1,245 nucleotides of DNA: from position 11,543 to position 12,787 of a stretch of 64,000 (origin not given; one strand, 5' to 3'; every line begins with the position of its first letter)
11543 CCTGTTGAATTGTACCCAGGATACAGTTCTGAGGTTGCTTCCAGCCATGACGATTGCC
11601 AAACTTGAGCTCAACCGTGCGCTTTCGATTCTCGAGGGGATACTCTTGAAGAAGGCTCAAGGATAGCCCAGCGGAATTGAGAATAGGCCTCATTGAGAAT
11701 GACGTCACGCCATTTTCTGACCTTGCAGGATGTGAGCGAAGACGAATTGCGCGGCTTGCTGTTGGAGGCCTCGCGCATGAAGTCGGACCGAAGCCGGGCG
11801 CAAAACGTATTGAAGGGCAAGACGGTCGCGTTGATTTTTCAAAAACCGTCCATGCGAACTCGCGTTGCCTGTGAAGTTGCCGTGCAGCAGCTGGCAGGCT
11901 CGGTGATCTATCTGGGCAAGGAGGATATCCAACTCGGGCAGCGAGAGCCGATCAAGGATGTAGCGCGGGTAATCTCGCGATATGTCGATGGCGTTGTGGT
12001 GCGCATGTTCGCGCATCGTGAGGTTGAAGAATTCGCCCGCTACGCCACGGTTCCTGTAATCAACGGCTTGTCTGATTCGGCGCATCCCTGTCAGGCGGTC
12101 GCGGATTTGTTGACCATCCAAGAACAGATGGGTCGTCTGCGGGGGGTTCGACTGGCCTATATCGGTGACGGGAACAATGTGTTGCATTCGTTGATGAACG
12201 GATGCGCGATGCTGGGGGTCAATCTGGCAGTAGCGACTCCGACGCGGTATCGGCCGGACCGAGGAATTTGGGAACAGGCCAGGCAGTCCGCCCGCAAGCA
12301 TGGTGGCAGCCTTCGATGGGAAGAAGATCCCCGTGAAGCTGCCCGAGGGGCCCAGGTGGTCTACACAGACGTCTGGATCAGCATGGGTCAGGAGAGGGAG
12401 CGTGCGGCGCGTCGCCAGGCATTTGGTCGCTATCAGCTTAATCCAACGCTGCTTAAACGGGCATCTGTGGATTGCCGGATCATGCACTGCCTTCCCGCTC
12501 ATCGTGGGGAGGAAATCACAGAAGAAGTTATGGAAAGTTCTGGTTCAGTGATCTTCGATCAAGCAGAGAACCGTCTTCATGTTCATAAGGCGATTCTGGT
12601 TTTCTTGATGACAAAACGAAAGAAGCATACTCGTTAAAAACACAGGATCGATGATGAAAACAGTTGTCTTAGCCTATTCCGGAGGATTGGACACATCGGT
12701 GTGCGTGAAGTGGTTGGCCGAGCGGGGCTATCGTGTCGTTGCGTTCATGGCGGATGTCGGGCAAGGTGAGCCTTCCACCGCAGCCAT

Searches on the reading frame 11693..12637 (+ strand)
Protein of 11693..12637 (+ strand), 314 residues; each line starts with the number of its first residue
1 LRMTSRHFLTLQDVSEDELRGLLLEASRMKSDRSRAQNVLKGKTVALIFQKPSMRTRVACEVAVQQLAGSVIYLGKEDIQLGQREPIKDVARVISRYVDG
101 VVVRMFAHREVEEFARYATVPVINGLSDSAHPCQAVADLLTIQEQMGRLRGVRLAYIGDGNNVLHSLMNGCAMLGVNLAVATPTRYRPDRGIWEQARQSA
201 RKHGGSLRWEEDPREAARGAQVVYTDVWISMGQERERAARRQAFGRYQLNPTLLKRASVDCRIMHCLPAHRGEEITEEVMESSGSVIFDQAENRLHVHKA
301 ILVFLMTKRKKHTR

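Call 100: search_protein_families(library=pfam, proteins=[window:11693-12637:+], max_evalue=0.0001)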
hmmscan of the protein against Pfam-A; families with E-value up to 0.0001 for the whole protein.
window:11693-12637:+ (314 aa): 2 families
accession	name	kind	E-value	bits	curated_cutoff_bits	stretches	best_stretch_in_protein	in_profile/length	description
PF00185.30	OTCace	-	4.3e-59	199.5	29.4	1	151-305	2-157/157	Aspartate/ornithine carbamoyltransferase, Asp/Orn binding domain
PF02729.26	OTCace_N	-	2.7e-49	167.5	29.9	1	6-144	1-148/148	Aspartate/ornithine carbamoyltransferase, carbamoyl-P binding domain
